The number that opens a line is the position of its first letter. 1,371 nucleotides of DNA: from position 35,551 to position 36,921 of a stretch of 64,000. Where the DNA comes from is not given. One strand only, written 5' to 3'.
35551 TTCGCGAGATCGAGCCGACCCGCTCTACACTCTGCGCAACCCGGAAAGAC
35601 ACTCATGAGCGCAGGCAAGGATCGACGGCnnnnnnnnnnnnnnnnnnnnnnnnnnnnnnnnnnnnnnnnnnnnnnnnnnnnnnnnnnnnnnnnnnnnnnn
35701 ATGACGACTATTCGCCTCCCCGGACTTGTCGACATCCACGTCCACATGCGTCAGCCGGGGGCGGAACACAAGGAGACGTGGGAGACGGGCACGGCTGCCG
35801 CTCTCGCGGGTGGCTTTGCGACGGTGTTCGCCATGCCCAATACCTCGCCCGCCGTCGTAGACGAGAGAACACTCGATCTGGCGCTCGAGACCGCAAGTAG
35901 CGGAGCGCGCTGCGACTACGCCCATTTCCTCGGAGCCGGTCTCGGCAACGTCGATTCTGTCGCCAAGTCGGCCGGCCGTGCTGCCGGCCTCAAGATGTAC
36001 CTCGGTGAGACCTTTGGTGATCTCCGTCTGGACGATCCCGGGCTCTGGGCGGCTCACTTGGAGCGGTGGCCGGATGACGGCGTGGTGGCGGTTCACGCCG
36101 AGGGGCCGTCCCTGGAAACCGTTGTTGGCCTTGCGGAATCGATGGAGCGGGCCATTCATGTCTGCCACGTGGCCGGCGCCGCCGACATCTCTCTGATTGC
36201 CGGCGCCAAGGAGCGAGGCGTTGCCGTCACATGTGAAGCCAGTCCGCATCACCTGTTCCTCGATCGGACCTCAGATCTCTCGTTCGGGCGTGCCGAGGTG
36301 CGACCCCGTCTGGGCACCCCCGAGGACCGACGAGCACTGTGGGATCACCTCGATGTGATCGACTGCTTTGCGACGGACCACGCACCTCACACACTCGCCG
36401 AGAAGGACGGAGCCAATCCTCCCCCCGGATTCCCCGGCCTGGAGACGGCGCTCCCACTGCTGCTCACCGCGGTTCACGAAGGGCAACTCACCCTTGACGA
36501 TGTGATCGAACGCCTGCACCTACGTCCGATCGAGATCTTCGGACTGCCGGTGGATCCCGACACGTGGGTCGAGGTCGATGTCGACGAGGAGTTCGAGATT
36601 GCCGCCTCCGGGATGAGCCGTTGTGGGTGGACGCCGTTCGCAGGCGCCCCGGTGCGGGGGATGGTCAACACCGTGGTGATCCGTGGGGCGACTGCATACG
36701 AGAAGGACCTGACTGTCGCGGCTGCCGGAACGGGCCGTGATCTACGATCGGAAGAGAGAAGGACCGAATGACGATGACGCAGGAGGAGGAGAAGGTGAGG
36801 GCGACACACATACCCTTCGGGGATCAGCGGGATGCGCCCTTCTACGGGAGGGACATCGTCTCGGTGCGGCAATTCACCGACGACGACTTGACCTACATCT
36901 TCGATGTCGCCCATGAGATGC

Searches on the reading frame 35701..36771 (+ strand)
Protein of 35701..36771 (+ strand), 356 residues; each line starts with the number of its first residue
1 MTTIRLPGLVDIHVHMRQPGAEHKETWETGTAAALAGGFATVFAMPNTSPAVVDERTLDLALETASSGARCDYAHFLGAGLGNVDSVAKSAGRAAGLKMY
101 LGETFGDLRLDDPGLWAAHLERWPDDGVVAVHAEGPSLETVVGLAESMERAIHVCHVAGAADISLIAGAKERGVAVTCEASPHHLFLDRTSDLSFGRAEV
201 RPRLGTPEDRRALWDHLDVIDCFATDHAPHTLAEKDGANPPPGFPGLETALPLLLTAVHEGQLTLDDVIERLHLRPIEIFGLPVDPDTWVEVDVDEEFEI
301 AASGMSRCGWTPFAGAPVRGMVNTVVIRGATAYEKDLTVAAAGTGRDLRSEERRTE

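Call 7: search_protein_families(library=pfam, proteins=[window:35701-36771:+])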
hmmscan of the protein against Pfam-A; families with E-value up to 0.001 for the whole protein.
window:35701-36771:+ (356 aa): 1 family
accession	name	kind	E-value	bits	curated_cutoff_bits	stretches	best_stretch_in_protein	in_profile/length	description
PF01979.26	Amidohydro_1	-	8.6e-07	28.9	25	1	6-55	3-65/345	Amidohydrolase family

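Call 9: search_protein_families(library=ncbifam, proteins=[window:35701-36771:+])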
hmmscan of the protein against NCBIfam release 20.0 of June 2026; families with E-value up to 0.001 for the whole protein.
window:35701-36771:+ (356 aa): 31 families (the best 25 are shown)
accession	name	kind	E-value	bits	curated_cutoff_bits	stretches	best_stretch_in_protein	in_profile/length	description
TIGR00857.1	pyrC_multi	subfamily_domain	9e-71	239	279.05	2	130-335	193-411/412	dihydroorotase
NF002668.0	PRK02382.1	equivalog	1.8e-63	214.8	452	2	138-354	209-432/436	dihydroorotase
NF003271.0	PRK04250.1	equivalog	1.3e-61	208.5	405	1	4-340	48-395/407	dihydroorotase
NF005751.0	PRK07575.1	equivalog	2.6e-61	207.4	529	2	141-347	217-433/440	dihydroorotase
NF006559.0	PRK09060.1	equivalog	2.3e-60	204.2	482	2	139-352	217-440/444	dihydroorotase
NF006837.0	PRK09357.1-2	equivalog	3.6e-53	180.7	575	2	142-336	218-425/428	dihydroorotase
NF006688.0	PRK09236.1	equivalog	1.2e-52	179.2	535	2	138-347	218-439/444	dihydroorotase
NF006836.0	PRK09357.1-1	equivalog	1.1e-47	162.8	538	2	144-334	220-425/432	dihydroorotase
NF006845.0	PRK09357.2-6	equivalog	3.8e-47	160.9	728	2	137-334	214-426/428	dihydroorotase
NF006844.0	PRK09357.2-5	equivalog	7.7e-46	156.9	701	2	146-333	222-420/422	dihydroorotase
NF006841.0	PRK09357.2-2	equivalog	5.8e-44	150.4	640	2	146-335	217-419/421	dihydroorotase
NF006839.0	PRK09357.1-4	equivalog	5.9e-44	150.3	576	2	144-334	218-421/422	dihydroorotase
TIGR03178.1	allantoinase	equivalog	1.8e-40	139.1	357.85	2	132-345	210-436/441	allantoinase AllB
NF001541.2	PRK00369.1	equivalog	8.1e-40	136.5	310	2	130-339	183-389/400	dihydroorotase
NF006843.0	PRK09357.2-4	equivalog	1.1e-39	136.5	786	2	138-336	213-423/431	dihydroorotase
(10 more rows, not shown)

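Call 12: find_homologous_proteins(query=window:35701-36771:+, max_evalue=1e-30)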
Query window:35701-36771:+ (356 aa): 7193 proteins with E <= 1e-30 among 8000 candidates; the best 120 are listed.
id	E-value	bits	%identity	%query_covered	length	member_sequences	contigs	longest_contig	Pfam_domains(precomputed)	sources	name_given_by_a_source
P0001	3.4e-237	804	100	100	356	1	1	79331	PF12890.14,PF01979.27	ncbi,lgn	-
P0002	1.4e-191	654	79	100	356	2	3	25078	PF12890.14,PF01979.27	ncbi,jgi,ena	-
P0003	1.5e-189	648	80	100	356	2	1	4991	PF12890.14,PF01979.27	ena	-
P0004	1.5e-186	638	79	100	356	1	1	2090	PF12890.14,PF01979.27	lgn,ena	-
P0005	3.6e-185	633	78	100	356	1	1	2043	PF12890.14,PF01979.27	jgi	-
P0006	7.9e-185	632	78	99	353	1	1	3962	PF12890.14,PF01979.27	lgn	-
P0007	1.2e-183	628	78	99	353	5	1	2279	PF12890.14,PF01979.27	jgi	-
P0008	3.8e-178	610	76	99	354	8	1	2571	PF12890.14,PF01979.27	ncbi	-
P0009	3.9e-176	603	75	100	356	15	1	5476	PF12890.14,PF01979.27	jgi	jgi:carbamoyl-phosphate synthase/aspartate carbamoyltransferase/dihydroorotase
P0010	2.9e-175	601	74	99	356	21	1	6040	PF12890.14,PF01979.27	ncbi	-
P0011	2.2e-169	581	72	98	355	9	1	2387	PF12890.14,PF01979.27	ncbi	-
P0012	4.7e-169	580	72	99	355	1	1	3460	PF12890.14,PF01979.27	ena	-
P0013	8.1e-169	579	72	99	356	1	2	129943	PF12890.14,PF01979.27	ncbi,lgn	-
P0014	4.8e-168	577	71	99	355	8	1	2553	PF12890.14,PF01979.27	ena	-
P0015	4.5e-165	567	72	99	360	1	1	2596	PF12890.14,PF01979.27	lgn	-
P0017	2.0e-160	552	67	99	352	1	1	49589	PF12890.14,PF01979.27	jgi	jgi:dihydroorotase-like cyclic amidohydrolase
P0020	3.4e-153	528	65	99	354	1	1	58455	PF12890.14,PF01979.27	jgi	jgi:carbamoyl-phosphate synthase/aspartate carbamoyltransferase/dihydroorotase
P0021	2.2e-151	522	66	98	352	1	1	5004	PF12890.14,PF01979.27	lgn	-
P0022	3.8e-150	518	65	99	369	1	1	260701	PF12890.14,PF01979.27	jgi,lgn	-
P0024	9.0e-147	507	66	97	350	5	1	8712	PF12890.14,PF01979.27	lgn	-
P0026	1.3e-141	490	63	97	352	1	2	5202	PF12890.14,PF01979.27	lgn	-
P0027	1.1e-138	480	62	97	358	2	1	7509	PF12890.14,PF01979.27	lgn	-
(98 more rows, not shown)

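Call 14: find_related_loci(query=A1, collection=genome_contigs, flank=4000)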
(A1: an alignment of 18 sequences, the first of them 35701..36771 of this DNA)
Query A1 (356 aa) in genome_contigs; peptide patterns used: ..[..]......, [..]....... (x = any residue, [..] = any of these).
600 stretches matched a pattern (row limit reached: there are more); 597 encode a relative of the query (tblastn E <= 1e-3); the best 80 are kept; 80 distinct loci.
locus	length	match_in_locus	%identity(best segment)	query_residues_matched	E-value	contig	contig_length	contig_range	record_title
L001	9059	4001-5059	71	1-353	1e-161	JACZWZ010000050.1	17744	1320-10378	MAG: Acidobacteria bacterium isolate B22D1T2 B22D1T2_NODE721, whole genome shotgun sequence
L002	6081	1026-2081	59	1-349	1e-138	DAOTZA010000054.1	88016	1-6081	MAG TPA_asm: Anaerolineales bacterium isolate H38_463 k137_870506, whole genome shotgun sequence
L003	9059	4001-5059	56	5-354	4e-133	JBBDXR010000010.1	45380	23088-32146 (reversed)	MAG: Anaerolineales bacterium isolate LejiaD_59_59 Lejia_D_1385_length_45380_cov_36, whole genome shotgun sequence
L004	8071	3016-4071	61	1-349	8e-130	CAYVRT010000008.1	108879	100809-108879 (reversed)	MAG TPA_asm: uncultured Anaerolinea sp. isolate SRP278314_co1_299 genome assembly, contig: NODE_209_length_108879_cov_35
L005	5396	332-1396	59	3-352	5e-130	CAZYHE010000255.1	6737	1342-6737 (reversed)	MAG TPA_asm: uncultured Anaerolineales bacterium isolate SRP272421_co2_624 genome assembly, contig: NODE_45529_length_67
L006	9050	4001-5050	57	4-350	9e-130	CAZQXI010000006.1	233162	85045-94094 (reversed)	MAG TPA_asm: uncultured Anaerolinea sp. isolate SRP302447_co4_258 genome assembly, contig: NODE_171_length_233162_cov_22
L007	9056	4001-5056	55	3-351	2e-129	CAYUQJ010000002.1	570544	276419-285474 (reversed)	MAG TPA_asm: uncultured Leptolinea sp. isolate binchicken_co27_78 genome assembly, contig: NODE_10_length_570544_cov_59.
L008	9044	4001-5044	62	4-351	4e-129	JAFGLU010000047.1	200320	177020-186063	MAG: Anaerolineaceae bacterium isolate Zod_Metabat.414 k87_4238799, whole genome shotgun sequence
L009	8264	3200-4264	56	1-352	5e-129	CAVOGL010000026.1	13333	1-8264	MAG: uncultured Chloroflexia bacterium isolate MFD09964.bin.2.169 genome assembly, contig: contig_70197, whole genome sh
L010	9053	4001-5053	56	3-350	5e-128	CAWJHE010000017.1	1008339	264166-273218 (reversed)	MAG: uncultured Chloroflexia bacterium isolate MFD04716.bin.2.168 genome assembly, contig: contig_8132, whole genome sho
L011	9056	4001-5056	54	1-349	9e-128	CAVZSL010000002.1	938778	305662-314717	MAG: uncultured Chloroflexia bacterium isolate MFD00709.bin.2.114 genome assembly, contig: contig_10719, whole genome sh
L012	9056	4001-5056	55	2-350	2e-127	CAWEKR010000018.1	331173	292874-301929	MAG: uncultured Chloroflexia bacterium isolate MFD05942.bin.3.255 genome assembly, contig: contig_8864, whole genome sho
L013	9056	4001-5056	54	1-349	2e-127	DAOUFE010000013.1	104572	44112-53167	MAG TPA_asm: Anaerolineaceae bacterium isolate R103_13 k99_270626, whole genome shotgun sequence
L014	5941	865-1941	56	5-350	1e-126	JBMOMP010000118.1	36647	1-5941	MAG: Chloroflexota bacterium isolate Betzabe_MAG053 MAG053_118, whole genome shotgun sequence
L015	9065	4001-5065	56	1-349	1e-126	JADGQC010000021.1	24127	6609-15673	MAG: Anaerolineales bacterium isolate Chersky.3_33 contig-100_451, whole genome shotgun sequence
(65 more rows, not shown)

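Call 23: find_related_loci(query=window:35701-36771:+, collection=metagenome_contigs, flank=3000)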
Query window:35701-36771:+ (356 aa) in metagenome_contigs; peptide patterns used: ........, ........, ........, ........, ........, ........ (x = any residue, [..] = any of these).
600 stretches matched a pattern (row limit reached: there are more); 509 encode a relative of the query (tblastn E <= 1e-3); the best 80 are kept; 80 distinct loci.
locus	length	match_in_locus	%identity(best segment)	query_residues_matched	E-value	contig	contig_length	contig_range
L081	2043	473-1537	78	1-355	0e+0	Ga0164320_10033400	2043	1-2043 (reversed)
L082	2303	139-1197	69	1-351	5e-175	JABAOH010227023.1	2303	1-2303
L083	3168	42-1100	69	1-351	4e-171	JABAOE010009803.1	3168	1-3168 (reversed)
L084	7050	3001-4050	54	1-348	3e-124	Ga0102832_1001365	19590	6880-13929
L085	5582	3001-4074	52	3-356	3e-122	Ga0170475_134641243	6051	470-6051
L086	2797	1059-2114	62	1-351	7e-121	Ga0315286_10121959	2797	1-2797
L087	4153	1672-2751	49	3-352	2e-117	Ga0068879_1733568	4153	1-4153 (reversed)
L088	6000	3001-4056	50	4-349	3e-114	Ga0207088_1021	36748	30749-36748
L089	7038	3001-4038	50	3-348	1e-112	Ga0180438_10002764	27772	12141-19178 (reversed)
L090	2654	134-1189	51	4-353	1e-116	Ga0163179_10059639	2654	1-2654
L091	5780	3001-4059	55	1-351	6e-111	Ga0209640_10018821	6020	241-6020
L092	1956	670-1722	50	1-349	4e-114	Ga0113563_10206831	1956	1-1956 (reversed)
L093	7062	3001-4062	49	4-348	2e-107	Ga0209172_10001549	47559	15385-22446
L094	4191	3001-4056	51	1-346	5e-108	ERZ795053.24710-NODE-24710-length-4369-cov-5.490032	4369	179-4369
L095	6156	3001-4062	50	4-355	3e-107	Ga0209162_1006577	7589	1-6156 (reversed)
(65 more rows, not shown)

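Call 25: find_encoding_contigs(protein=P0002, flank=3000, max_places=3)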
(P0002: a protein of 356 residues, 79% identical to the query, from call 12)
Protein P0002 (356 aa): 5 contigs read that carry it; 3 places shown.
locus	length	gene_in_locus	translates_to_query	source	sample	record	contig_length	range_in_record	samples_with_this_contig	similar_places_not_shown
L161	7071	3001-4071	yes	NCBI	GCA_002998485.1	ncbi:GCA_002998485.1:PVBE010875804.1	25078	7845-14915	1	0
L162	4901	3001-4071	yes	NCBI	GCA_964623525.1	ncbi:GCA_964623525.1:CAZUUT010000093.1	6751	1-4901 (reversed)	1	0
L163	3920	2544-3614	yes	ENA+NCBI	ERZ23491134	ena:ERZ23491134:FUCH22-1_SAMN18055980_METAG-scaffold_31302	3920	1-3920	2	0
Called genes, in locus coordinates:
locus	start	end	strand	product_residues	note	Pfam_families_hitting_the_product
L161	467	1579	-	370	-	PF01658:Inos-1-P_synth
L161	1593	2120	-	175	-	PF03551:PadR, PF10400:Vir_act_alpha_C (weak)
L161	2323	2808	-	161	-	PF01243:PNPOx_N, PF12900:Pyridox_ox_2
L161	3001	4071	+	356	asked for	PF01979:Amidohydro_1, PF12890:DHOase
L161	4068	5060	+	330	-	PF02729:OTCace_N, PF00185:OTCace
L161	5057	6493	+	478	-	PF00215:OMPdecase, PF00156:Pribosyltran (weak)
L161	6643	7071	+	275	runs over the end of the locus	PF01180:DHO_dh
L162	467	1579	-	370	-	PF01658:Inos-1-P_synth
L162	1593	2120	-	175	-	PF03551:PadR, PF10400:Vir_act_alpha_C (weak)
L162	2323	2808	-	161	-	PF01243:PNPOx_N, PF12900:Pyridox_ox_2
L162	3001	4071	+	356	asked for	PF01979:Amidohydro_1, PF12890:DHOase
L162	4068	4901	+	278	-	?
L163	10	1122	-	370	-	PF01658:Inos-1-P_synth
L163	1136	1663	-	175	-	PF03551:PadR, PF10400:Vir_act_alpha_C (weak)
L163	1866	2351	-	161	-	PF01243:PNPOx_N, PF12900:Pyridox_ox_2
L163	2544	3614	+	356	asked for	PF01979:Amidohydro_1, PF12890:DHOase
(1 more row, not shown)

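Call 26: find_encoding_contigs(protein=P0013, flank=3000, max_places=2)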
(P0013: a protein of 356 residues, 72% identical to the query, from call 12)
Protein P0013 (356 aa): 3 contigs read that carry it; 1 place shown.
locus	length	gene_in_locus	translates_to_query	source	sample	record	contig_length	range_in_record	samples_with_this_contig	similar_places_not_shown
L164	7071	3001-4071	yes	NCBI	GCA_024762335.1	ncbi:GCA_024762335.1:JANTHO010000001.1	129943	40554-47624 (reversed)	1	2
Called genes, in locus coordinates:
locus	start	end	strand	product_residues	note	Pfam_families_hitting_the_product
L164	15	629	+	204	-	-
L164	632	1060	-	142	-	PF01850:PIN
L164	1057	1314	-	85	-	-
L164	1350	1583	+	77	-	-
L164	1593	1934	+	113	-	PF11699:CENP-C_C, PF07883:Cupin_2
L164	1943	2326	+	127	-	PF01042:Ribonuc_L-PSP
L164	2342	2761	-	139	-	PF00581:Rhodanese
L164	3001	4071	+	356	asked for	PF01979:Amidohydro_1, PF12890:DHOase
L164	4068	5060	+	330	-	PF02729:OTCace_N, PF00185:OTCace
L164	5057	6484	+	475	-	PF00215:OMPdecase, PF00156:Pribosyltran (weak)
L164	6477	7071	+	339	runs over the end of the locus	PF01180:DHO_dh, PF03060:NMO (faint)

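Call 27: find_encoding_contigs(protein=P0017, flank=3000, max_places=2)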
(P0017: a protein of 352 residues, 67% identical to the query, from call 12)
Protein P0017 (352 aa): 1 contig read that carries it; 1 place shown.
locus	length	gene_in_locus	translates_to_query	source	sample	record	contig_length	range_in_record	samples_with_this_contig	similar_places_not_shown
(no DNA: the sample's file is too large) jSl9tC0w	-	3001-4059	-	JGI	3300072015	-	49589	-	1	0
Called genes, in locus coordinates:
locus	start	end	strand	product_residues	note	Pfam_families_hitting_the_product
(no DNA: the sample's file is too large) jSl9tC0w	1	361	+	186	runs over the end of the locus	PF00440:TetR_N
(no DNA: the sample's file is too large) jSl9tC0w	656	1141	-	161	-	PF01243:PNPOx_N, PF12900:Pyridox_ox_2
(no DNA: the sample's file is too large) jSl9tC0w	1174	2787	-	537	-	PF00355:Rieske, PF01645:Glu_synthase, PF01070:FMN_dh (weak)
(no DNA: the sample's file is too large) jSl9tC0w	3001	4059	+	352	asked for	PF01979:Amidohydro_1, PF12890:DHOase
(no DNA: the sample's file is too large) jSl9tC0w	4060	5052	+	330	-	PF02729:OTCace_N, PF00185:OTCace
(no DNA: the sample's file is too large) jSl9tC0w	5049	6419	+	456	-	PF00215:OMPdecase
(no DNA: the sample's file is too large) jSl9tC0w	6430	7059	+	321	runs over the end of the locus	PF01180:DHO_dh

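Call 29: find_encoding_contigs(protein=P0020, flank=3000, max_places=2)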
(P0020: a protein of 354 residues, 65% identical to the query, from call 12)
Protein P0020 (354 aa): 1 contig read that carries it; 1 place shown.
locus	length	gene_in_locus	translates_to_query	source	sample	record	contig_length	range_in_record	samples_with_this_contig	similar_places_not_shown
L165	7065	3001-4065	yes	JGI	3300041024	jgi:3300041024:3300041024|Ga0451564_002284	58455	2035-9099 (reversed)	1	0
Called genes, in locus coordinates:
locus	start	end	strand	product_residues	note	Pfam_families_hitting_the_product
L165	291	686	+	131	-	PF09945:DUF2177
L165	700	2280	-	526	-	PF00999:Na_H_Exchanger, PF02254:TrkA_N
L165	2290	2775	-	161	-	PF01243:PNPOx_N, PF12900:Pyridox_ox_2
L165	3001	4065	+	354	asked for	PF01979:Amidohydro_1 (weak), PF12890:DHOase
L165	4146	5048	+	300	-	PF02729:OTCace_N, PF00185:OTCace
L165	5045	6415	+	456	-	PF00215:OMPdecase, PF00156:Pribosyltran (weak)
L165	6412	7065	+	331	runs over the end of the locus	PF01180:DHO_dh, PF03060:NMO (weak)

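Call 30: find_encoding_contigs(protein=P0022, flank=3000, max_places=2)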
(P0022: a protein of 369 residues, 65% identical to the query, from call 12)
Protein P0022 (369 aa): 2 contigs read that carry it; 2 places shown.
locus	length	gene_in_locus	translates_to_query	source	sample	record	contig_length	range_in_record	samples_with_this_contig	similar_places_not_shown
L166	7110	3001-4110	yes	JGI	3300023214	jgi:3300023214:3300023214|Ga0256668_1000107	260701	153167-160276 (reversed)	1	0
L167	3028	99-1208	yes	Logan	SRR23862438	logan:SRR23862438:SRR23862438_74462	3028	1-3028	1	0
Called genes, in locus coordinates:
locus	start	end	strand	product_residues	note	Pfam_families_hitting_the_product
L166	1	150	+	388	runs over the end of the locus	PF07087:DUF1353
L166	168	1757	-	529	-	PF00999:Na_H_Exchanger, PF02254:TrkA_N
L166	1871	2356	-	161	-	PF01243:PNPOx_N, PF12900:Pyridox_ox_2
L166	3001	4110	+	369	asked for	PF01979:Amidohydro_1, PF12890:DHOase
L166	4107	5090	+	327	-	PF02729:OTCace_N, PF00185:OTCace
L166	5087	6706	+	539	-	PF00215:OMPdecase, PF00156:Pribosyltran (weak)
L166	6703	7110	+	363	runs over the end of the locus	PF01180:DHO_dh, PF03060:NMO (weak)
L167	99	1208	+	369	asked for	PF01979:Amidohydro_1, PF12890:DHOase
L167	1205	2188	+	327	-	PF02729:OTCace_N, PF00185:OTCace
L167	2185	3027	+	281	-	?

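Call 31: find_encoding_contigs(protein=P0010, flank=3000, max_places=2)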
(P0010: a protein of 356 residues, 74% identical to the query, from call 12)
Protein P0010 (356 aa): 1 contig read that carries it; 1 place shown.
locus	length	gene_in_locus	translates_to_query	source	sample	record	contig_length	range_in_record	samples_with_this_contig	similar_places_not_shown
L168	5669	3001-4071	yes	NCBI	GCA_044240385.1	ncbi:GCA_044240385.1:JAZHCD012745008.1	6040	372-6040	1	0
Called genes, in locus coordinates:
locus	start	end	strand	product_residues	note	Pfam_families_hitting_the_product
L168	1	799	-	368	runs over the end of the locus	PF01658:Inos-1-P_synth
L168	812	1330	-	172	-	PF03551:PadR, PF10400:Vir_act_alpha_C (weak)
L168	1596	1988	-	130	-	PF01850:PIN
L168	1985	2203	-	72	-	PF09957:VapB_antitoxin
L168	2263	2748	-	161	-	PF01243:PNPOx_N, PF12900:Pyridox_ox_2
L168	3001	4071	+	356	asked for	PF01979:Amidohydro_1, PF12890:DHOase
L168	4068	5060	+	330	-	PF02729:OTCace_N, PF00185:OTCace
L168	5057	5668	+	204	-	?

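Call 34: find_encoding_contigs(protein=P0009, flank=1500, max_places=2)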
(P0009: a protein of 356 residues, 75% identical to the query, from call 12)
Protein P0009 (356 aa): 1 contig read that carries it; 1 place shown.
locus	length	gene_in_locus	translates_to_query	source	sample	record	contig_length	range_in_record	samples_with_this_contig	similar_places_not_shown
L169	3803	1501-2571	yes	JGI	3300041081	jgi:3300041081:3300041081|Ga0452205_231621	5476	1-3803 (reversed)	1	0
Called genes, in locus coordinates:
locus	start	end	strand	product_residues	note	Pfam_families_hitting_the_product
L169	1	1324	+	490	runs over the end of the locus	PF01156:IU_nuc_hydro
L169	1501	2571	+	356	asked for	PF01979:Amidohydro_1, PF12890:DHOase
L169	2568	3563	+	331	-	PF02729:OTCace_N, PF00185:OTCace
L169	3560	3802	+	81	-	?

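Call 35: find_encoding_contigs(protein=P0024, flank=1500, max_places=2)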
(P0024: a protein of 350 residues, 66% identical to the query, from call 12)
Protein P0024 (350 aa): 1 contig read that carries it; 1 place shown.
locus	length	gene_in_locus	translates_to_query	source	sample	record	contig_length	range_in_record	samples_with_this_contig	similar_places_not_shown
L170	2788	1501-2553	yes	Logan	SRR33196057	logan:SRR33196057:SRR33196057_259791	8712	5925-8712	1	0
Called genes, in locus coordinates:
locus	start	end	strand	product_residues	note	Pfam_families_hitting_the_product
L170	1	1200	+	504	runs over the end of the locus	PF01156:IU_nuc_hydro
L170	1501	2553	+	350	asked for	PF01979:Amidohydro_1, PF12890:DHOase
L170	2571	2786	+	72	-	?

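Call 36: find_encoding_contigs(protein=P0027, flank=1500, max_places=2)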
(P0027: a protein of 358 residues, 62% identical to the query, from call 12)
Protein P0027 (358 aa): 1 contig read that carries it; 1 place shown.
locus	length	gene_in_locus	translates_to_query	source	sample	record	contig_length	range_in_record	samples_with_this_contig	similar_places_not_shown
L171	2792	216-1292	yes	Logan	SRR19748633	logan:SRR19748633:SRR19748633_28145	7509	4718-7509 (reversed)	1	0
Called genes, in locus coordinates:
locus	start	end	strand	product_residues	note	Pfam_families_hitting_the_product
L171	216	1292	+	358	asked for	PF01979:Amidohydro_1, PF12890:DHOase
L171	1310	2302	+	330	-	PF02729:OTCace_N, PF00185:OTCace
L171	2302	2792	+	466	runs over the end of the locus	PF00215:OMPdecase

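Call 37: find_encoding_contigs(protein=P0012, flank=1500, max_places=2)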
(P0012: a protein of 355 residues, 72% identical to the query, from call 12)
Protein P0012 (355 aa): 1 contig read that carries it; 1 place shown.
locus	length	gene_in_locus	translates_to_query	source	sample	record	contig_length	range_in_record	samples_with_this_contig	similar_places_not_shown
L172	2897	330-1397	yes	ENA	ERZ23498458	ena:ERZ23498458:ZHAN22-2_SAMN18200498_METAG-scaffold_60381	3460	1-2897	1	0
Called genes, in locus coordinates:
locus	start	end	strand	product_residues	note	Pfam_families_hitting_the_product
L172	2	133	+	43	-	?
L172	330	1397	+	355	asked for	PF01979:Amidohydro_1, PF12890:DHOase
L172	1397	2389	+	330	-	PF02729:OTCace_N, PF00185:OTCace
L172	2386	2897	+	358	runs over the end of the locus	?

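Call 71: list_cluster_members(proteins=[P0001, P0013, P0002])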
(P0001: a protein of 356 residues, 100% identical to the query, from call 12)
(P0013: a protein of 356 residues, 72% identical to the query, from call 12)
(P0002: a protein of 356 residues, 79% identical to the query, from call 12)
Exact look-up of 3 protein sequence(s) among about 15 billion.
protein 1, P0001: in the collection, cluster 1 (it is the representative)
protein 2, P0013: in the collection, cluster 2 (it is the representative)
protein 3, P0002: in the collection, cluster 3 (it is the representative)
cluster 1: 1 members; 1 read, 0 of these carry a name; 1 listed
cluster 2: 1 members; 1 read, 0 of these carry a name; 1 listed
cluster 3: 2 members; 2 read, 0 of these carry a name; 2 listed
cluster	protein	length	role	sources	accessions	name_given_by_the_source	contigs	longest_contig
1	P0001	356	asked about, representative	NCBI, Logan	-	-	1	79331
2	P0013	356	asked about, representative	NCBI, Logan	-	-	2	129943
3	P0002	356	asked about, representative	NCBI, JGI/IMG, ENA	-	-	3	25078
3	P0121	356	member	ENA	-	-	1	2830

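Call 74: find_encoding_contigs(protein=P0021, flank=1500, max_places=2)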
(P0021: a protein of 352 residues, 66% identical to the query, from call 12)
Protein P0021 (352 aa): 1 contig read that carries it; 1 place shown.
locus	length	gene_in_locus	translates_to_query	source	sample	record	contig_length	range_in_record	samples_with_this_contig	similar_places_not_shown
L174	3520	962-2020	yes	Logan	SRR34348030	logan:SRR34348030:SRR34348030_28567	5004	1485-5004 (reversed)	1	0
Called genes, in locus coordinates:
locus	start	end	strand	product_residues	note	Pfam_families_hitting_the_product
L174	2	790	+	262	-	?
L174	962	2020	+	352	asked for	PF01979:Amidohydro_1 (weak), PF12890:DHOase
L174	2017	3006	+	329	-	PF02729:OTCace_N, PF00185:OTCace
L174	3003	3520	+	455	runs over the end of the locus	PF00215:OMPdecase, PF00156:Pribosyltran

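Call 75: find_encoding_contigs(protein=P0026, flank=1500, max_places=2)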
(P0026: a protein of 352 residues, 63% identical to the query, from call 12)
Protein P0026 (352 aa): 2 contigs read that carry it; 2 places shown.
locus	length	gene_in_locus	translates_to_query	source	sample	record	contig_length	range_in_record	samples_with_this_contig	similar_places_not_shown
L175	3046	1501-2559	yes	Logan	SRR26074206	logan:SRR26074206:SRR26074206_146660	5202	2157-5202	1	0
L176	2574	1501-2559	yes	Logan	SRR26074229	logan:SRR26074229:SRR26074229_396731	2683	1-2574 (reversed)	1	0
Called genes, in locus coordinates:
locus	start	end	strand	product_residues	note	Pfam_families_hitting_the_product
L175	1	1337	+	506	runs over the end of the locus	PF01156:IU_nuc_hydro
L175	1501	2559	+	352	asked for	PF01979:Amidohydro_1, PF12890:DHOase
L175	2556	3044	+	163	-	?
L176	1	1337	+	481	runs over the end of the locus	?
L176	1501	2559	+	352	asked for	PF01979:Amidohydro_1, PF12890:DHOase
